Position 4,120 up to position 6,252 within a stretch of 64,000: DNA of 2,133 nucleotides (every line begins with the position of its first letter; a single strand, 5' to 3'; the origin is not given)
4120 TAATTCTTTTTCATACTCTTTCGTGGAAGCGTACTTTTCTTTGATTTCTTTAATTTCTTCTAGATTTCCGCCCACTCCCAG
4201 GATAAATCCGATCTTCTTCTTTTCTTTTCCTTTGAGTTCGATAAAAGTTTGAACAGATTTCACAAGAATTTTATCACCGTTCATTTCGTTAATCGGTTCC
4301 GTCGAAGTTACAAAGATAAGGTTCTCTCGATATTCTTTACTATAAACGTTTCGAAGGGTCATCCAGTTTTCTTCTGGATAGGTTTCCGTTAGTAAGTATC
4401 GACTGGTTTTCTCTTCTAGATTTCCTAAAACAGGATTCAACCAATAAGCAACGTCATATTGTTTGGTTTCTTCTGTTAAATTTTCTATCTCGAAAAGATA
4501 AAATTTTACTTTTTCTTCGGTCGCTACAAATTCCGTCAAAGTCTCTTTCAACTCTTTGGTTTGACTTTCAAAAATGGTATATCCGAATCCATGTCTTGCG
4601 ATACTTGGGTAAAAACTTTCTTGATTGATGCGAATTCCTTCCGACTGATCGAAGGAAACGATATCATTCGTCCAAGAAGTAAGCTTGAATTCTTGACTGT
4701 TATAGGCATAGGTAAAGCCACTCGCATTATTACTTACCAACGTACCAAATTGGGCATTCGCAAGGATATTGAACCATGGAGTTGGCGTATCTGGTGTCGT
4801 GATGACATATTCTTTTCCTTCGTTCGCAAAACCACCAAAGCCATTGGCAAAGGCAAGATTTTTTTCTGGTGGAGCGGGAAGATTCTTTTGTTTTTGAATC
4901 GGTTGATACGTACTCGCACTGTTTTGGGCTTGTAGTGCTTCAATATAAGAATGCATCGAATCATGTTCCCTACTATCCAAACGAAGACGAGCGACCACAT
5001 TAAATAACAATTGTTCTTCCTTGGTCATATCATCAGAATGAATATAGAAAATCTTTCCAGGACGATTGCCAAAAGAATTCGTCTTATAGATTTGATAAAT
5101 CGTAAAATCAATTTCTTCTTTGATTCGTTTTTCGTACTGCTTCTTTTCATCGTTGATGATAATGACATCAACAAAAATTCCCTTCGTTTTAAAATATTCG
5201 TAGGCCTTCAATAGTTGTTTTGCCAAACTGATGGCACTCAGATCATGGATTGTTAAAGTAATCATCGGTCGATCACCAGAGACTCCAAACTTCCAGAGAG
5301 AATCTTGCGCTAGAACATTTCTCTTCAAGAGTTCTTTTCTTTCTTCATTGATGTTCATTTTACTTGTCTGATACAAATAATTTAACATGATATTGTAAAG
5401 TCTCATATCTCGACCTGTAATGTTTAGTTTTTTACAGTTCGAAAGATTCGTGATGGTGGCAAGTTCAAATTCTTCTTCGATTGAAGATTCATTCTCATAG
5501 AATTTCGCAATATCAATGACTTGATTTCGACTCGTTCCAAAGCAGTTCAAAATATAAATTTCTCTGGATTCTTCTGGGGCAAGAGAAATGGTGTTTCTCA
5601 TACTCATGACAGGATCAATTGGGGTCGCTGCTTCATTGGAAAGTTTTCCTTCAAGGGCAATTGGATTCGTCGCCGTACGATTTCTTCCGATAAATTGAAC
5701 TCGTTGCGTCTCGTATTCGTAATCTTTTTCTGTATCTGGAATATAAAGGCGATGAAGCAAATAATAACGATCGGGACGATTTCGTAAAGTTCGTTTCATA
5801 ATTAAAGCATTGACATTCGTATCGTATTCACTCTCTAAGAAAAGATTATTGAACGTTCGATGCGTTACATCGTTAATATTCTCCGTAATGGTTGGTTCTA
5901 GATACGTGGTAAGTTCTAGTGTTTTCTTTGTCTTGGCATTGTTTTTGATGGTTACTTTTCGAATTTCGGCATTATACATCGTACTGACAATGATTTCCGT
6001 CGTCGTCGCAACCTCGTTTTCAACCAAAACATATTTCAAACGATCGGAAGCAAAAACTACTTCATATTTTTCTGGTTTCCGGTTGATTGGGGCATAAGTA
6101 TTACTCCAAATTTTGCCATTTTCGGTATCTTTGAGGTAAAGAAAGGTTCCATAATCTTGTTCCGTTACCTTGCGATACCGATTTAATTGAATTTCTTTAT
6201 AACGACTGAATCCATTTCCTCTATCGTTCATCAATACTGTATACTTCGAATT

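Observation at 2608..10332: Cyclic beta-1,2-glucan synthase (Cgs/NdvB)-type 2.5-kaa giant in a low-GC Gram-positive, coupled to pgi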

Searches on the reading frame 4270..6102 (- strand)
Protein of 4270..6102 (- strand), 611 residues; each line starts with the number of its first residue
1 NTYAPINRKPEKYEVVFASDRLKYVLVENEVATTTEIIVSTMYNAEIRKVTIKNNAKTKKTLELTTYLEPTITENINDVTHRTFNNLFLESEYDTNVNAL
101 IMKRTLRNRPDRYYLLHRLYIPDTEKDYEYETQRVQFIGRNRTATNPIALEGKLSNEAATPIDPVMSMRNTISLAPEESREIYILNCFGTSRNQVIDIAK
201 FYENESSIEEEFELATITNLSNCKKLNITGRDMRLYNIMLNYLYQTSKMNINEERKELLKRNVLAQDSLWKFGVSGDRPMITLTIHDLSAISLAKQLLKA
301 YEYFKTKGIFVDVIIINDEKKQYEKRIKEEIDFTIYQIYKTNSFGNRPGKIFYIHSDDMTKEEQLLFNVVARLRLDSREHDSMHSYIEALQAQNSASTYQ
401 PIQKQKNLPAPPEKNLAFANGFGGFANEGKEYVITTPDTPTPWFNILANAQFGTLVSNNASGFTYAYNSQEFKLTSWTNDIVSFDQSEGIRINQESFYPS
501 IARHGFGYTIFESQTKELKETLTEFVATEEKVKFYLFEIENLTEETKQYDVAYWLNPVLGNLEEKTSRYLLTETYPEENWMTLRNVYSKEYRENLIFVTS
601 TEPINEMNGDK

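Call 38: search_solved_structures(query=window:4270-6102:-, max_evalue=0.00001, show_alignments=2)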
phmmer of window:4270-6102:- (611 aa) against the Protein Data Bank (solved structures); distinct sequences matched with E-value up to 0.00001: 14.
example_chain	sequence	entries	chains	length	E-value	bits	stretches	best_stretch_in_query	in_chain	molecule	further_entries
8rf9_A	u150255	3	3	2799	5e-62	213.5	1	9-600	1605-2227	Cyclic beta 1-2 glucan synthetase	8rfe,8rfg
8rf0_A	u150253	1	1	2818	5.1e-62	213.5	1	9-600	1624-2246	Cyclic beta-(1,2)-glucan synthase NdvB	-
3s4c_A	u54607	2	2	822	2.1e-19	72.8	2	422-481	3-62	Lactose Phosphorylase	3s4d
3rrs_A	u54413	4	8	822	2.1e-19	72.8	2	422-481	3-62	Cellobiose phosphorylase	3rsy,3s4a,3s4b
8ho9_A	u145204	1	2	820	2e-17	66.3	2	422-485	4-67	Cellobiose phosphorylase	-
8hob_A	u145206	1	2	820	2e-17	66.3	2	422-485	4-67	Cellobiose phosphorylase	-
1v7v_A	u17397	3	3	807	3.5e-17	65.5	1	422-486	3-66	chitobiose phosphorylase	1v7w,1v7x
3qde_A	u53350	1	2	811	3.7e-17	65.4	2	3-188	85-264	Cellobiose phosphorylase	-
8ho7_A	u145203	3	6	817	3.9e-17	65.3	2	422-485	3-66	Cellobiose phosphorylase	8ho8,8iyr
3afj_A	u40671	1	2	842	2.2e-15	59.5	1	422-480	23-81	Cellobiose Phosphorylase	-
3acs_A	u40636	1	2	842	2.2e-15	59.5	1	422-480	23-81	Cellobiose Phosphorylase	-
3act_A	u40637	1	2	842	2.2e-15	59.5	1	422-480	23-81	Cellobiose Phosphorylase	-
2cqs_A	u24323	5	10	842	2.2e-15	59.5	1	422-480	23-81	Cellobiose Phosphorylase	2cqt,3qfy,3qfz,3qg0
8bou_A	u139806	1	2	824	6e-10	41.6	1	422-474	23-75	N,N'-diacetylchitobiose phosphorylase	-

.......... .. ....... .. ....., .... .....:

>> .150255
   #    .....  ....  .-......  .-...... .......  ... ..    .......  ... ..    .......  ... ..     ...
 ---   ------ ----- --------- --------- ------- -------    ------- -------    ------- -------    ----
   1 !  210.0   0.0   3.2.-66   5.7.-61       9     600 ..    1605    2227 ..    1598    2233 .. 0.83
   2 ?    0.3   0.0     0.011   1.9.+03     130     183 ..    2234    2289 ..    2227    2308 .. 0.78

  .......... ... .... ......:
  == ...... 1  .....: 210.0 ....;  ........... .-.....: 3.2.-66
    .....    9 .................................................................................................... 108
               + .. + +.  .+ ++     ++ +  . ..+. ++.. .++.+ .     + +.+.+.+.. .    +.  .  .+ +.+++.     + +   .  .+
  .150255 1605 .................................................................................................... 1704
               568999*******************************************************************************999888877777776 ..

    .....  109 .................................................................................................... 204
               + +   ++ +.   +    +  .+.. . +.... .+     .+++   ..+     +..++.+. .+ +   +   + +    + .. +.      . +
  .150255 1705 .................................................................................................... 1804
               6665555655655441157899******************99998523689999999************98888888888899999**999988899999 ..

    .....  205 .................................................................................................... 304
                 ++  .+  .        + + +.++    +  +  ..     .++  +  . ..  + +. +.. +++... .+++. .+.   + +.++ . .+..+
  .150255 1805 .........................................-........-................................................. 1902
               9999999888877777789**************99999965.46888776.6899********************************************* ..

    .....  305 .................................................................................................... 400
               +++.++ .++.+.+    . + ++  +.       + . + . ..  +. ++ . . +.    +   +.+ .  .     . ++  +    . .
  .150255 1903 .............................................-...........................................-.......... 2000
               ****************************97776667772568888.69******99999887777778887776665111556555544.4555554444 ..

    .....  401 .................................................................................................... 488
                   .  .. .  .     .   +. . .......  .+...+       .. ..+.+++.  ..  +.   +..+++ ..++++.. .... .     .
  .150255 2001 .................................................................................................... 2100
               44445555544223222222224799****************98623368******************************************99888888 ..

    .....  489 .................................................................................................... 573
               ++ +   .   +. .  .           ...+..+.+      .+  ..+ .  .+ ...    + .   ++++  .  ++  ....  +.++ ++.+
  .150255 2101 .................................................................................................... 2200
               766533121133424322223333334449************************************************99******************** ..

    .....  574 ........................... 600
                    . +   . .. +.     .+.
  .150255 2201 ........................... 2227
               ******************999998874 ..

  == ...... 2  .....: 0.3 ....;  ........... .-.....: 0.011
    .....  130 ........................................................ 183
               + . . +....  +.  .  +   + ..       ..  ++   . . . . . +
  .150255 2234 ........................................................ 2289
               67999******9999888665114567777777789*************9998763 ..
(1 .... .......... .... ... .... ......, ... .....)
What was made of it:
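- On Cyclic beta-1,2-glucan synthase (Cgs/NdvB/ChvB; GT84-GH189-GH94): RFL aligned to Atu 1847-2012 (call 38).
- RFL subdomain retained (call 38). It carries the Cgs-specific RFL insertion (call 38).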
